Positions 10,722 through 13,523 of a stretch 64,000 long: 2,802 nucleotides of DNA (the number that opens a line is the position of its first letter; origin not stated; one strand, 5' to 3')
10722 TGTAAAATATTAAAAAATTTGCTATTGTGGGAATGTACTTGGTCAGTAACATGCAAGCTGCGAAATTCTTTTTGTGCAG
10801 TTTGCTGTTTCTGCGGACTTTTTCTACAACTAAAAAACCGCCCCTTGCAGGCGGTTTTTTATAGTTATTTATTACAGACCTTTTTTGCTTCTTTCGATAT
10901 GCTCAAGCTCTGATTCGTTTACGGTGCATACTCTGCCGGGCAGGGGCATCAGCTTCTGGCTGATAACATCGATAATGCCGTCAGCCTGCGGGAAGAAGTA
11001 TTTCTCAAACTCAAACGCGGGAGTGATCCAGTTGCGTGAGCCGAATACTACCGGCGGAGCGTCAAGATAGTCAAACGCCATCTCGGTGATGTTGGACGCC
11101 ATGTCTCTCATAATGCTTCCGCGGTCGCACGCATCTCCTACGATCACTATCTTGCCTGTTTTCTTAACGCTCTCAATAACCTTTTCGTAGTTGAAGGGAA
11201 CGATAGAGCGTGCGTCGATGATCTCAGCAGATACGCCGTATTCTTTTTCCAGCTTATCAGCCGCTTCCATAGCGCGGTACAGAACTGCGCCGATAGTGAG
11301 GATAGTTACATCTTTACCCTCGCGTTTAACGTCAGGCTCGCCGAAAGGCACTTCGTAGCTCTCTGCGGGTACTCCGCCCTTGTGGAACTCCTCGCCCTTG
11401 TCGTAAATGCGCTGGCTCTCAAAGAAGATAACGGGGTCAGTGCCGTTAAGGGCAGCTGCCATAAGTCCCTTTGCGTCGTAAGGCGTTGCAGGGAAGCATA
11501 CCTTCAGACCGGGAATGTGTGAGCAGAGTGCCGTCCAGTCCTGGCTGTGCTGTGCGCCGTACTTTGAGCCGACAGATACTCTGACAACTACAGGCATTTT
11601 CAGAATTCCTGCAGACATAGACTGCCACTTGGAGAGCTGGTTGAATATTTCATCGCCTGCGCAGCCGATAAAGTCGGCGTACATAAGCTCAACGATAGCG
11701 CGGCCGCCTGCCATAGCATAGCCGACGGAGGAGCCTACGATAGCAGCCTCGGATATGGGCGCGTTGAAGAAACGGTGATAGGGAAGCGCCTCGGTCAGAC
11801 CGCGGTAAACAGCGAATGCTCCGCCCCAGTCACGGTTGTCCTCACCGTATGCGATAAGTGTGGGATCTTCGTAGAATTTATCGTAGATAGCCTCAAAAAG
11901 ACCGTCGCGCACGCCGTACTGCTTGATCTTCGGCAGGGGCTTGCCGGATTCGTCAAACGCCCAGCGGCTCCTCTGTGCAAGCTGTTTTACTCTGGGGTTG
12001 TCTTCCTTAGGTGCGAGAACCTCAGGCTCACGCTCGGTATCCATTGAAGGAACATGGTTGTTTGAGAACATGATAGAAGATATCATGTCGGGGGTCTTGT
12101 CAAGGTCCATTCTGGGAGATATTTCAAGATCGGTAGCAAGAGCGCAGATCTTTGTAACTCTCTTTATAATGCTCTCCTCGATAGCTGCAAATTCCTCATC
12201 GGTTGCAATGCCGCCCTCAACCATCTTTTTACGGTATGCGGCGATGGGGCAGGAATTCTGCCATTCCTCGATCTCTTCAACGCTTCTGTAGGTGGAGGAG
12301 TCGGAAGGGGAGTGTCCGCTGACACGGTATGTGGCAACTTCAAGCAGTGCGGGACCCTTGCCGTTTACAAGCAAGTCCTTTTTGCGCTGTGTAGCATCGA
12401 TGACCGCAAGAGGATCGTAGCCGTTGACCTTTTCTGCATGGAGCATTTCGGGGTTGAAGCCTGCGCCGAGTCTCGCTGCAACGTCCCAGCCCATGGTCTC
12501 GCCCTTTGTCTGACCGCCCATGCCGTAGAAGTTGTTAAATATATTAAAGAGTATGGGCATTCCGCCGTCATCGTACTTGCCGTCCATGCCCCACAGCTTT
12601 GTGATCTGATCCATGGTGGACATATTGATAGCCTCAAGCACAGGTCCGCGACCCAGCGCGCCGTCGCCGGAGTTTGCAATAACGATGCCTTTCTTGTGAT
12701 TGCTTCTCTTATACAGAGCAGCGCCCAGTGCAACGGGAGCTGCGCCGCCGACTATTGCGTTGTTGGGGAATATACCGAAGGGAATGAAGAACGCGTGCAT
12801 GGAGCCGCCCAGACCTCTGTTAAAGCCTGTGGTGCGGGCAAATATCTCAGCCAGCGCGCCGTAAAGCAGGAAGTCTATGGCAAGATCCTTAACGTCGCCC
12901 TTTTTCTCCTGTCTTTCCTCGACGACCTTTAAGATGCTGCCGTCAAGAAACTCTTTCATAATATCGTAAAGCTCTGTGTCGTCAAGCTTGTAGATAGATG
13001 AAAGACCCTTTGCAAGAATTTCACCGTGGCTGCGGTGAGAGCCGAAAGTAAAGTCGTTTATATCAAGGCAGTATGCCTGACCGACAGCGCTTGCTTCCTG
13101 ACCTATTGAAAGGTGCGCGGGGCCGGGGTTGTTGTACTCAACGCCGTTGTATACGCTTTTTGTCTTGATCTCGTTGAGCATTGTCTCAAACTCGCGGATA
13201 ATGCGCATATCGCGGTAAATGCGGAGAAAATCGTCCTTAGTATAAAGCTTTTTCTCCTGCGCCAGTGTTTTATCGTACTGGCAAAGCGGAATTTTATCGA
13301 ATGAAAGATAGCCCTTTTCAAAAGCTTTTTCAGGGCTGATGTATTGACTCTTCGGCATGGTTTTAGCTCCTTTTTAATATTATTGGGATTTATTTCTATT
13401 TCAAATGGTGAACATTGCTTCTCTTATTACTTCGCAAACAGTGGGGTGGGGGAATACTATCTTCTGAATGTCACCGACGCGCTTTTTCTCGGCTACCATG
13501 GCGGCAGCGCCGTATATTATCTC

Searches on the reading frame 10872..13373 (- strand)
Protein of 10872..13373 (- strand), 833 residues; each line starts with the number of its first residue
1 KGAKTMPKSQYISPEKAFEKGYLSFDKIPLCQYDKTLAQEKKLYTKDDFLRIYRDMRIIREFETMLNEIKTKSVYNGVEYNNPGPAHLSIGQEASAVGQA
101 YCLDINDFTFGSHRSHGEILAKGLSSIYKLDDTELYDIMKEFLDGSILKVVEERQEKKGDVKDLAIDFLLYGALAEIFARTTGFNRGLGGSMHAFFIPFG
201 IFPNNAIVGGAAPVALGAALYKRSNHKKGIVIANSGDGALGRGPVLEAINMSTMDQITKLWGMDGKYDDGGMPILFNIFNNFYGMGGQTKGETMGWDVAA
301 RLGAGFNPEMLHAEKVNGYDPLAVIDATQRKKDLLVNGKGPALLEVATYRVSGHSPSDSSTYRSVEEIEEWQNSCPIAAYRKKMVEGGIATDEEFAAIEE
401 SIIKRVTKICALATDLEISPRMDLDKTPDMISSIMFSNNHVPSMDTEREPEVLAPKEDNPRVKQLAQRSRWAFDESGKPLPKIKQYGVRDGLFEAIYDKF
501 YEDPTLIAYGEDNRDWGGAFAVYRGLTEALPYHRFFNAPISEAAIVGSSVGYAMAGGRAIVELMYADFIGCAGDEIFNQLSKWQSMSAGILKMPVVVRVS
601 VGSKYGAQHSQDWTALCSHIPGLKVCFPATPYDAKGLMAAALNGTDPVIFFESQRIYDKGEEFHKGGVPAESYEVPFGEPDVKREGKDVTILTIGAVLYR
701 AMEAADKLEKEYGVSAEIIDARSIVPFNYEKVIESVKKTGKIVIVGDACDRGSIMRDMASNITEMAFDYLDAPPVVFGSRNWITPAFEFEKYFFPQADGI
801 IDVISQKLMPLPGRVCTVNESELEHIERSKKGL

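Call 99: search_protein_families(library=pfam, proteins=[window:10872-13373:-])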
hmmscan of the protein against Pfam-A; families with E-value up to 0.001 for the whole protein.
window:10872-13373:- (833 aa): 3 families
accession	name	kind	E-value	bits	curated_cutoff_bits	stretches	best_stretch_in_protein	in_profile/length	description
PF00676.26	E1_dh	-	6.3e-47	160.4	22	2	174-415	66-293/300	Dehydrogenase E1 component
PF02779.29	Transket_pyr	-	1.6e-29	103.2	27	1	488-657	5-172/174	Transketolase, pyrimidine binding domain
PF02780.25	Transketolase_C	-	1.1e-28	100.1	25.9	1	681-800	4-124/124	Transketolase, C-terminal domain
